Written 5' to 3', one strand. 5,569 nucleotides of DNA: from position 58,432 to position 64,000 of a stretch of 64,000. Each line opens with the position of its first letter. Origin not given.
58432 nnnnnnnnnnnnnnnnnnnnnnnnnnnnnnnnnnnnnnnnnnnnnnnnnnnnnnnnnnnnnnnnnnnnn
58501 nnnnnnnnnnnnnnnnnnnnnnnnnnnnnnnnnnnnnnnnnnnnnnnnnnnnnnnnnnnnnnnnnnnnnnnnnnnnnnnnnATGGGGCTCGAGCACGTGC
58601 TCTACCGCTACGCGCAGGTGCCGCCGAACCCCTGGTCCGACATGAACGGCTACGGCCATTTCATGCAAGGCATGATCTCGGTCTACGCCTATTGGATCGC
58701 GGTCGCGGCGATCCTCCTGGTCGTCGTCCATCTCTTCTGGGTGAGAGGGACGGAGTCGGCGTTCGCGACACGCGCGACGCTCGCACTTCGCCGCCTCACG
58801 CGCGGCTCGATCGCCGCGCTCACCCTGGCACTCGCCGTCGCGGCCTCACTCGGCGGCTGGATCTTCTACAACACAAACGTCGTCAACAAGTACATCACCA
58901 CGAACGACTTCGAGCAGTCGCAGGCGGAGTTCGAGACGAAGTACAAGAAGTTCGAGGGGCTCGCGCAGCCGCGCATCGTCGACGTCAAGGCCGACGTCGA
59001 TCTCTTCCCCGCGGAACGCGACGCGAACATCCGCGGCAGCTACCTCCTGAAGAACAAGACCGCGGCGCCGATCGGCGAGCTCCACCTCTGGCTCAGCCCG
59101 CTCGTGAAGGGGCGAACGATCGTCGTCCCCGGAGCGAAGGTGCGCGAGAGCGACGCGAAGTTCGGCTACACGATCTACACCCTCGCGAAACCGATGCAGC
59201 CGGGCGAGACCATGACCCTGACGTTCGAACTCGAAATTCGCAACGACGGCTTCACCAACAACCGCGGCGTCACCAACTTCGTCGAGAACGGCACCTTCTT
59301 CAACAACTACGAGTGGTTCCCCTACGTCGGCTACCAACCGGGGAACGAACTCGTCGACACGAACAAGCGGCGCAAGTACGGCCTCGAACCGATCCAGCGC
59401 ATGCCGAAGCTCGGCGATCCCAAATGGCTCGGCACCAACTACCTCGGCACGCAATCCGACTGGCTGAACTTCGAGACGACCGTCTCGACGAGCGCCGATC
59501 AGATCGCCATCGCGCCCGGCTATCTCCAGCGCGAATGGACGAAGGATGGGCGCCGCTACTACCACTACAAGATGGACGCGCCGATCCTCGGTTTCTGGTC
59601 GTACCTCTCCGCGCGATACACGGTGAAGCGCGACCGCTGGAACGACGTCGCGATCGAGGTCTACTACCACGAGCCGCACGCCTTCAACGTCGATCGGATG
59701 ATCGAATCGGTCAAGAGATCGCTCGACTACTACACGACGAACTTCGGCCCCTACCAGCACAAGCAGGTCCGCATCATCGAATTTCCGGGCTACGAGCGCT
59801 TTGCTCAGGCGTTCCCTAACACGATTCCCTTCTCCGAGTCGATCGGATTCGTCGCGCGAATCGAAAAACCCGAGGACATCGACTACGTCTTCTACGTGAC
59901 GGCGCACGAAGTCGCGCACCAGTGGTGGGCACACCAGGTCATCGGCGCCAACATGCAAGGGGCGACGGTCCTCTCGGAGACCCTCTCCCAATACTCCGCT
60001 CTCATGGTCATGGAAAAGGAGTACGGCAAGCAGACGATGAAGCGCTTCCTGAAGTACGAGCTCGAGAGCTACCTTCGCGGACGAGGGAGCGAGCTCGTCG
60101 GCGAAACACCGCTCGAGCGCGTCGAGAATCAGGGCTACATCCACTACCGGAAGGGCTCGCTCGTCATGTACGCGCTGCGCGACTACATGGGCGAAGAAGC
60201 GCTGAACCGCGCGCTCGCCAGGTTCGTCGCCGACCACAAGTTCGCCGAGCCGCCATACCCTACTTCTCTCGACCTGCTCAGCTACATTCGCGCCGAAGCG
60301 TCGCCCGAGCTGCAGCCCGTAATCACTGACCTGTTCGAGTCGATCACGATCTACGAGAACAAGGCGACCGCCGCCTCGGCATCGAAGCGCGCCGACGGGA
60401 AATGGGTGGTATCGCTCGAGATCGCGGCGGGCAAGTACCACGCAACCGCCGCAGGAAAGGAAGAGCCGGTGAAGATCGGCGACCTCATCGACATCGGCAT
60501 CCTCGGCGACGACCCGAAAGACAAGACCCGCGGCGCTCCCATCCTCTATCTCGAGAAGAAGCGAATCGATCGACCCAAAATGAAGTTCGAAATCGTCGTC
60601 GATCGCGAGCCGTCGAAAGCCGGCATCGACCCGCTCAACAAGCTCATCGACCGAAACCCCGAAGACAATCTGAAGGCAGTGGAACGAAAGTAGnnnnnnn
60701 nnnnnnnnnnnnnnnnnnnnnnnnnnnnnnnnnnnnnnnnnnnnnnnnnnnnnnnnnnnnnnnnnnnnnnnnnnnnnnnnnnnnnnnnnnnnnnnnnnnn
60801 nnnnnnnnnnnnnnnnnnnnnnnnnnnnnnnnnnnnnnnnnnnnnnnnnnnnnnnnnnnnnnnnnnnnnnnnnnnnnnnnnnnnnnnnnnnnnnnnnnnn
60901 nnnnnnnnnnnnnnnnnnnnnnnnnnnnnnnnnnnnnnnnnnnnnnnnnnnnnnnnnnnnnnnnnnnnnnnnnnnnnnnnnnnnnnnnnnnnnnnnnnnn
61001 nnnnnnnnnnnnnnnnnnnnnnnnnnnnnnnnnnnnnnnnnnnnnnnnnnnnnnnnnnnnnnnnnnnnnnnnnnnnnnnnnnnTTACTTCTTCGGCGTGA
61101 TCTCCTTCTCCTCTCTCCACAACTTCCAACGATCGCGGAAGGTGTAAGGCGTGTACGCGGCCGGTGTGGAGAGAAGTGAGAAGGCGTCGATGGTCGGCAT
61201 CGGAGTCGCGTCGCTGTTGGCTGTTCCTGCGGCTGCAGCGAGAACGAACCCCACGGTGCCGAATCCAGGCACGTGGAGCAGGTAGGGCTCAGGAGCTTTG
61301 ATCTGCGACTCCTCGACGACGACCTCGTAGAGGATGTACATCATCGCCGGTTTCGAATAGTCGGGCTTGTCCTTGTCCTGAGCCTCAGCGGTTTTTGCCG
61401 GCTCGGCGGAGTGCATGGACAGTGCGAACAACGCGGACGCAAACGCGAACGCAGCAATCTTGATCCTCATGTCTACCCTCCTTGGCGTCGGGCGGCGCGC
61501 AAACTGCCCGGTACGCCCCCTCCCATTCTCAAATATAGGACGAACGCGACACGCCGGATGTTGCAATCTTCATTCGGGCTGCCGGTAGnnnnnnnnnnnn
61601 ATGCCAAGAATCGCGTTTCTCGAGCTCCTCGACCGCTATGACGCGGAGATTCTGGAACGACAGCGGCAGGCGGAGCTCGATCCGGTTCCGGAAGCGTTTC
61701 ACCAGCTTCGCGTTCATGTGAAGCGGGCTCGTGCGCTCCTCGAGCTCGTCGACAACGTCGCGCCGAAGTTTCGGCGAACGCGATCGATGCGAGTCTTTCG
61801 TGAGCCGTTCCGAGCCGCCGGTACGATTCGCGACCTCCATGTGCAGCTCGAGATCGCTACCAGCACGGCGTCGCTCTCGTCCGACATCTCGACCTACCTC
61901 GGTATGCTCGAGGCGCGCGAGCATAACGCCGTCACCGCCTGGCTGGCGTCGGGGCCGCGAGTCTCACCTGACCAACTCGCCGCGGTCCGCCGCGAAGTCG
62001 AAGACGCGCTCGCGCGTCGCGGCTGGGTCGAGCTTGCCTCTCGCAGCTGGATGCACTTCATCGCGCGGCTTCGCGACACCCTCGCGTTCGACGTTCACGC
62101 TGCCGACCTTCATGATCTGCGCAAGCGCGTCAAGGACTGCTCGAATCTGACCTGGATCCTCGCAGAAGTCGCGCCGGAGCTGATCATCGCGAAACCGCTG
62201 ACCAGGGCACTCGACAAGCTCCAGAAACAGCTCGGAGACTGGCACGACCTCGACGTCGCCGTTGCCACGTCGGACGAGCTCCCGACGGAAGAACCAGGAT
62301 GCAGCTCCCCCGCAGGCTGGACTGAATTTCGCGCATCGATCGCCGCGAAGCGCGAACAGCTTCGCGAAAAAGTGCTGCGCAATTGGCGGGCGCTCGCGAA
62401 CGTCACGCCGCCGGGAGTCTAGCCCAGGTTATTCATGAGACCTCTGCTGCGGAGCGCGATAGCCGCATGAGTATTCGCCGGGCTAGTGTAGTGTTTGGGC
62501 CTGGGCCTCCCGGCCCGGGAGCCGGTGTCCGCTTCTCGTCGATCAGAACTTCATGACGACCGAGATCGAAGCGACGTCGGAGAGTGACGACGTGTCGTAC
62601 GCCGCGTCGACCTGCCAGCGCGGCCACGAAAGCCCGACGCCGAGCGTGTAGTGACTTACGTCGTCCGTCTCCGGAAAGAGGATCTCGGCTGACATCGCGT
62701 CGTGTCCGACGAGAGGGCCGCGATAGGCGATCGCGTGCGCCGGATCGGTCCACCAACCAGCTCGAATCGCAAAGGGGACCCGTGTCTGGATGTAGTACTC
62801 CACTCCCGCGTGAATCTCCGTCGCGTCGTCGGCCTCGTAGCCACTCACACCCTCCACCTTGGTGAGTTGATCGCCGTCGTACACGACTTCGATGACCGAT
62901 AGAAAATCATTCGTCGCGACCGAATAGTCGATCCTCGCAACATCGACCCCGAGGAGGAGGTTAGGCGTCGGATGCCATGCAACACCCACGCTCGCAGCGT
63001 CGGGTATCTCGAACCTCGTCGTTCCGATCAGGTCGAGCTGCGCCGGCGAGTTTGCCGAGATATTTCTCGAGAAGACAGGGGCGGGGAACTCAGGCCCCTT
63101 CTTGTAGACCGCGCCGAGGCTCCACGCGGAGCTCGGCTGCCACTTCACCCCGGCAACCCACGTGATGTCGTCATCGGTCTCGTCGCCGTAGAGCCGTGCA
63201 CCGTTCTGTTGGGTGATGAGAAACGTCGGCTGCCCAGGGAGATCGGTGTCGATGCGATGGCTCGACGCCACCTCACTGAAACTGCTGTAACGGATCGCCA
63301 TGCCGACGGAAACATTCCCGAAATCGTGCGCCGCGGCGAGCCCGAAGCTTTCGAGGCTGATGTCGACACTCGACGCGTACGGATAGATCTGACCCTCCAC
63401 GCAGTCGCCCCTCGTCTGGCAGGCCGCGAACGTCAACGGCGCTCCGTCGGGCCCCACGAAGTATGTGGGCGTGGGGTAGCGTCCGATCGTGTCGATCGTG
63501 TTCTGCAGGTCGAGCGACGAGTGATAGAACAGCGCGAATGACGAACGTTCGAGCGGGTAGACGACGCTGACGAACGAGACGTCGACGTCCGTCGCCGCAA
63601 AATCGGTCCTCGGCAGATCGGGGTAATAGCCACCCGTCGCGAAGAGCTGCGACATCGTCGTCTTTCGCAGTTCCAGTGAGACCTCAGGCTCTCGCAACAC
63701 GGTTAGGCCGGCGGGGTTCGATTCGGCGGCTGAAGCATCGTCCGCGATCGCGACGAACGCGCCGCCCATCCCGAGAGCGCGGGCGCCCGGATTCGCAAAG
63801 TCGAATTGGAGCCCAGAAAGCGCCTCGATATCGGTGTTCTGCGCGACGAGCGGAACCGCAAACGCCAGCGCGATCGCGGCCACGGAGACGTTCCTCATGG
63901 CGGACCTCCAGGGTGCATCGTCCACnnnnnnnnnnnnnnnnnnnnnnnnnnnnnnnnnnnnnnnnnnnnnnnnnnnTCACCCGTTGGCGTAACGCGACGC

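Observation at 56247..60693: ABC ATPase followed by an ABC-2 permease fused to an M1 aminopeptidase, split by a frameshift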

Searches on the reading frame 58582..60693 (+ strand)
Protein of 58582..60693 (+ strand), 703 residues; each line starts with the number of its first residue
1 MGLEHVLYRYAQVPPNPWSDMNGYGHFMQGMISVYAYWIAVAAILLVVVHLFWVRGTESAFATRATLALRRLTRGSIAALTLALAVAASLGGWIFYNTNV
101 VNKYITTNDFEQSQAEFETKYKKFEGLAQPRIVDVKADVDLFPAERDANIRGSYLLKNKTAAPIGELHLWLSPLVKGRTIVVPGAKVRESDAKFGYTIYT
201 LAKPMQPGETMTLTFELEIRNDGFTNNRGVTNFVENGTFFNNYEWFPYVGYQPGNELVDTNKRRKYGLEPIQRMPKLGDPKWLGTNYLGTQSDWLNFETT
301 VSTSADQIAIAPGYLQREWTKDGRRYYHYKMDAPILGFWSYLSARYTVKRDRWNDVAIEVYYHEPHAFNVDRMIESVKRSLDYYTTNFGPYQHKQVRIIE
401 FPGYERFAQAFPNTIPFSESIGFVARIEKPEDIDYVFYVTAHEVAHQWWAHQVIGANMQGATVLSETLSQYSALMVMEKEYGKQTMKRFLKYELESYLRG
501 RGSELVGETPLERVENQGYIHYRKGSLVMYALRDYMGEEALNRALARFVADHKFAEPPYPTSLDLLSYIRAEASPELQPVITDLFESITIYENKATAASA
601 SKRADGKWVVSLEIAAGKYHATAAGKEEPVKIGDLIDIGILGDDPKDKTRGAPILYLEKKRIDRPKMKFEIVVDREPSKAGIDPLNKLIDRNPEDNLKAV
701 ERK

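Call 3: search_protein_families(library=pfam, proteins=[window:58582-60693:+], max_evalue=0.01)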
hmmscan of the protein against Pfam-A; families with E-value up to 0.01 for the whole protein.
window:58582-60693:+ (703 aa): 1 family
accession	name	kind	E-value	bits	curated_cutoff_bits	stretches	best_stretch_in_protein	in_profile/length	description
PF01433.26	Peptidase_M1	-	1.4e-12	48.1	27.7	1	374-556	3-193/218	Peptidase family M1 domain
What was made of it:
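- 58870..60690 (+): Extracytoplasmic M1-type zinc metallopeptidase module: N-terminal beta domain, thermolysin-like catalytic domain and a terminal beta-sandwich, with no helical domain IV. Pfam PF01433 (call 3).
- On Peptidase family M1: PF01433 scores 48.1 bits against a cut-off of 27.7 (call 3).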

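Call 7: search_protein_families(library=ncbifam, proteins=[window:58582-60693:+], max_evalue=0.01)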
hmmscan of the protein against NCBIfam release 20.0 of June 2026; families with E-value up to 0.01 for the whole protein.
window:58582-60693:+ (703 aa): 1 family
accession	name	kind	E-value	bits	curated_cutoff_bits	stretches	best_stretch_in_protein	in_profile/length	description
TIGR02412.1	pepN_strep_liv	equivalog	0.00012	20.6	591.2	1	368-556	219-413/832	aminopeptidase N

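Call 20: search_solved_structures(query=window:58582-60693:+, max_evalue=0.01, show_alignments=2)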
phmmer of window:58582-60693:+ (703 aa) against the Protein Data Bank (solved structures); distinct sequences matched with E-value up to 0.01: 17.
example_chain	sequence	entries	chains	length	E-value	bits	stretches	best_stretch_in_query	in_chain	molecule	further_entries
6ea4_A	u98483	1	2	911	3.2e-07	32.2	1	371-551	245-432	Endoplasmic reticulum aminopeptidase 2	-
7p7p_A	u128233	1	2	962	3.5e-07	32.1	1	371-551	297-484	Endoplasmic reticulum aminopeptidase 2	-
7nsk_A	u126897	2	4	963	3.6e-07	32.1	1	371-551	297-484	Endoplasmic reticulum aminopeptidase 2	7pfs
7nup_A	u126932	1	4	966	3.6e-07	32.1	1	371-551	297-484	Endoplasmic reticulum aminopeptidase 2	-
5ab0_A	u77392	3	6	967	3.6e-07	32.1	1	371-551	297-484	ENDOPLASMATIC RETICULUM AMINOPEPTIDASE 2 | Endoplasmic reticulum aminopeptidase 2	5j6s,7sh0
3se6_A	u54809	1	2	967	3.6e-07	32.1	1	371-551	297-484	Endoplasmic reticulum aminopeptidase 2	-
5ab2_A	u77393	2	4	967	4.9e-07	31.7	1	371-551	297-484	ENDOPLASMIC RETICULUM AMINOPEPTIDASE 2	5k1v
4e36_A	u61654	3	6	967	4.9e-07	31.7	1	371-551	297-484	Endoplasmic reticulum aminopeptidase 2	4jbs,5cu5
3q7j_A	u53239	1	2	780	4.5e-05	25.1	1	374-556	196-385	Tricorn protease-interacting factor F3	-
1z1w_A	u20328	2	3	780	4.7e-05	25.1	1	374-556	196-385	Tricorn protease interacting factor F3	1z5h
7zyf_A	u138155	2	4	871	0.00011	23.9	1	357-556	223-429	Leucyl-cystinyl aminopeptidase, pregnancy serum form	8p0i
4p8q_A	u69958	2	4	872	0.00011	23.9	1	357-556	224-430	Leucyl-cystinyl aminopeptidase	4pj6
8cgp_A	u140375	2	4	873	0.00011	23.9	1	357-556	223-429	Leucyl-cystinyl aminopeptidase, pregnancy serum form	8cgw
5mj6_A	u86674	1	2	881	0.00011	23.9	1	357-556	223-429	Leucyl-cystinyl aminopeptidase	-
5c97_A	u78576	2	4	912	0.00012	23.8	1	357-556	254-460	Leucyl-cystinyl aminopeptidase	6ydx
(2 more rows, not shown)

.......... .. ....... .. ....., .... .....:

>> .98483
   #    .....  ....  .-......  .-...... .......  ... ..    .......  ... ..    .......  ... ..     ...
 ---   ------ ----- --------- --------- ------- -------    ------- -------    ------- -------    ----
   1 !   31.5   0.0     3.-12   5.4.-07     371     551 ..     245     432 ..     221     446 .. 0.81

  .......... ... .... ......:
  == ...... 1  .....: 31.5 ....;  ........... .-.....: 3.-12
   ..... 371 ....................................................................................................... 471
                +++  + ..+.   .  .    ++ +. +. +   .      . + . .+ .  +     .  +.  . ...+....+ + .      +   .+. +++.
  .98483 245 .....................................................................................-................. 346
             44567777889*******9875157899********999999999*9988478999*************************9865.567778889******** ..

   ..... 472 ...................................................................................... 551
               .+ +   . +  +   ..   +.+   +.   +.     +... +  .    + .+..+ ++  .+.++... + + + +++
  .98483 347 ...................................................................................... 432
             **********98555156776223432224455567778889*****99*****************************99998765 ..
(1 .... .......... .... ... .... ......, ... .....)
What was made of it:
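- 59800..59823 (+): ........: the position of the GXMEN exopeptidase motif, here without the glutamate. HMMER alignment to ERAP2 puts QAFPN opposite GAMEN (call 20).
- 59905..59919 (+): HEVAH zinc-binding and catalytic motif. The third zinc ligand Glu is at 59977-59979 (LSETL) and the catalytic Tyr at 60145-60147 (IHYRKG). Aligned with HELAH, NEG and YNKG of ERAP2 (call 20).
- On Peptidase family M1: HEVAH, LSETL and IHYRKG align to ERAP2 (call 20). QAFPN aligns with GAMEN (call 20).
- Closest known: Peptidase family M1. Different: There is a one-residue insertion between HEXXH and the Glu, giving X19 instead of X18 (call 20).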

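Call 47: search_protein_representatives(protein=window:58582-60693:+)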
Query: 703 residues. Proteins with E-value up to 0.001 (for the whole library): 6970; up to 1e-10: 3418; up to 1e-30: 1737. The best 150 are listed.
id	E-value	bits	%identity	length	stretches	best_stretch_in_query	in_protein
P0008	0.0e+00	1160.3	72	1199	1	1-703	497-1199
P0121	4.5e-257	871.3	54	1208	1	3-700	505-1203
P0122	3.2e-253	858.6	53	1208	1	3-702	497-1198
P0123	1.1e-252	856.8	55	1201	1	1-701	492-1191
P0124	7.4e-241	817.7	53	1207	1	1-701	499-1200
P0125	7.1e-236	801.3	51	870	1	1-701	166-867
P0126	1.4e-233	793.6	52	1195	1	1-698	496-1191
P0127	5.4e-227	771.9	49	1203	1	2-700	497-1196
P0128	6.0e-221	751.9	49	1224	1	2-702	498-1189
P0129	1.0e-219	747.9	49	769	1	3-702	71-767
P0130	7.8e-219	744.9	50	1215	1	1-698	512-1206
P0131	1.3e-215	734.3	50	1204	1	3-700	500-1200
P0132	3.4e-215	732.9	48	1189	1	3-700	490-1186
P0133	1.9e-213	727.2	50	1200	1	12-701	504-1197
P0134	2.0e-210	717.2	49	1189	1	2-702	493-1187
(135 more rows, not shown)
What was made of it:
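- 1,737 clusters at 50% identity with E <= 1e-30 (call 47).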

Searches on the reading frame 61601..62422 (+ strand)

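Call 69: search_protein_families(library=pfam, proteins=[window:61601-62422:+], max_evalue=0.001)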
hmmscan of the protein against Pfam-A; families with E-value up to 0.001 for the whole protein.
window:61601-62422:+ (273 aa): 1 family
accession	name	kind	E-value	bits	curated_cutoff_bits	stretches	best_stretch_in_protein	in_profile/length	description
PF05235.19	CHAD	-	5.2e-24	85.9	25.6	2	18-222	11-225/228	CHAD domain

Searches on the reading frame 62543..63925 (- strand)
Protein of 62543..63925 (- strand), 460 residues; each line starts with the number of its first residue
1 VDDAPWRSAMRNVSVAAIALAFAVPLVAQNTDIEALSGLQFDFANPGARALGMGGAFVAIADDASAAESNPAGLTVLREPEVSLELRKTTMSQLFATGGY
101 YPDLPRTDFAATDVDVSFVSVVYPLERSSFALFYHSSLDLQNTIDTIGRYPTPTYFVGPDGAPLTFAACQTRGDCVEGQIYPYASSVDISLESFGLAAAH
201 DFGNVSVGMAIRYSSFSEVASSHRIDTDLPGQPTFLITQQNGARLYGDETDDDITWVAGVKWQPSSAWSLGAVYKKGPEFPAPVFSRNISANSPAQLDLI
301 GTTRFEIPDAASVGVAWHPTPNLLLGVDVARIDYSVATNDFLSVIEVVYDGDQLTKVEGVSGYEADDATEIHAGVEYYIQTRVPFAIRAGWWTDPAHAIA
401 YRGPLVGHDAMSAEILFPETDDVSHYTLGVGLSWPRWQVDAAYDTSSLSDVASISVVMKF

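Call 69: search_protein_families(library=pfam, proteins=[window:62543-63925:-], max_evalue=0.001)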
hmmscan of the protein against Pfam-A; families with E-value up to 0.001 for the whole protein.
window:62543-63925:- (460 aa): 2 families
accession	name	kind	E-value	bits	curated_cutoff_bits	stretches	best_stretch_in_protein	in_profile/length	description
PF03349.22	Toluene_X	-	1.4e-13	50.6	29.7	1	204-444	153-380/421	Outer membrane protein transport protein (OMPP1/FadL/TodX)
PF03687.19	UPF0164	-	0.00091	18.6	21.4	0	44-84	46-86/325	Uncharacterised protein family (UPF0164)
